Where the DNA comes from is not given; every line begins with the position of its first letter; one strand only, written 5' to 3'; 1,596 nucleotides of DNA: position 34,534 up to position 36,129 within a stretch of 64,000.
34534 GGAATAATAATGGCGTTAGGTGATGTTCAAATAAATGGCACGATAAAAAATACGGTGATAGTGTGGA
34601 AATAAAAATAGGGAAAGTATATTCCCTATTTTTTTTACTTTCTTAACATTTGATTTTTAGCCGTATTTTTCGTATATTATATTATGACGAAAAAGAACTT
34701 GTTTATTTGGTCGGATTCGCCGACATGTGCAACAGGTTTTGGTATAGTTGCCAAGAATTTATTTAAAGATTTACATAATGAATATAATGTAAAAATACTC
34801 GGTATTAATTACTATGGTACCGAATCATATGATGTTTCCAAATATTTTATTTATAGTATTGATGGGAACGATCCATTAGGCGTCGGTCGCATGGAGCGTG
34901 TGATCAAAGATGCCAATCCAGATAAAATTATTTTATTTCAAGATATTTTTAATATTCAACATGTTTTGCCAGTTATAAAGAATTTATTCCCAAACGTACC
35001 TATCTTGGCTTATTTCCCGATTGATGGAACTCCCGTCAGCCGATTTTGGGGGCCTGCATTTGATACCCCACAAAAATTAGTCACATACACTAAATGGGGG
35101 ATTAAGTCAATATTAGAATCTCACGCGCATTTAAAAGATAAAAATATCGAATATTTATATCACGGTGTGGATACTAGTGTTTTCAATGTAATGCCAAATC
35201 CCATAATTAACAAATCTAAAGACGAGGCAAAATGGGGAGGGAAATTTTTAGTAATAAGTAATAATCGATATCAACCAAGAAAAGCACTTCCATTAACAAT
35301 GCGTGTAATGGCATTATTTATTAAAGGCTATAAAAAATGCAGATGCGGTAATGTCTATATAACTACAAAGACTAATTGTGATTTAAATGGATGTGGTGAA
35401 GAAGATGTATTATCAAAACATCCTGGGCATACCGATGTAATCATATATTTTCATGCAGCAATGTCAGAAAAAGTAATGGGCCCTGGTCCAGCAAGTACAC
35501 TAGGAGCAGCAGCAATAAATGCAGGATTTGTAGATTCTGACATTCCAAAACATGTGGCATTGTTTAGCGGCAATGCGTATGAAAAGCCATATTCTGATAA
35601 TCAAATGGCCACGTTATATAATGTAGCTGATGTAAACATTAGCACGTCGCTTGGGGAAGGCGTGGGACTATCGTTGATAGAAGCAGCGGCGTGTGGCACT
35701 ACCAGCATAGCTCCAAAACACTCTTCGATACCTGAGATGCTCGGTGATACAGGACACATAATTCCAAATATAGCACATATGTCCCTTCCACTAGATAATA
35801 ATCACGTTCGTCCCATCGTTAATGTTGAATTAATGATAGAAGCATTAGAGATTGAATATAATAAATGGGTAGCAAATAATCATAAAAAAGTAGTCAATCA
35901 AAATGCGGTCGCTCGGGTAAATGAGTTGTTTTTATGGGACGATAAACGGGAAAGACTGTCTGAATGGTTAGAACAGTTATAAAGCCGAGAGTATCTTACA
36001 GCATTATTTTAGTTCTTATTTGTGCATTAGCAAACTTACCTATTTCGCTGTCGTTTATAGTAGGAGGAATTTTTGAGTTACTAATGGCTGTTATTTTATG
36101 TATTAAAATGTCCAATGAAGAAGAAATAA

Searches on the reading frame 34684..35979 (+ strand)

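Call 53: search_protein_families(library=pfam, proteins=[window:34684-35979:+], max_evalue=0.001)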
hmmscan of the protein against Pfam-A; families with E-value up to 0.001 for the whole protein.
window:34684-35979:+ (432 aa): 2 families
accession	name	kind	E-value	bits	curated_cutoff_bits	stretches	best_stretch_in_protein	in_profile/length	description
PF13692.12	Glyco_trans_1_4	-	1.3e-08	35.7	27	1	306-362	68-128/142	Glycosyl transferases group 1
PF00534.26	Glycos_transf_1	-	6.6e-08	32.7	26.4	1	304-356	82-134/172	Glycosyl transferases group 1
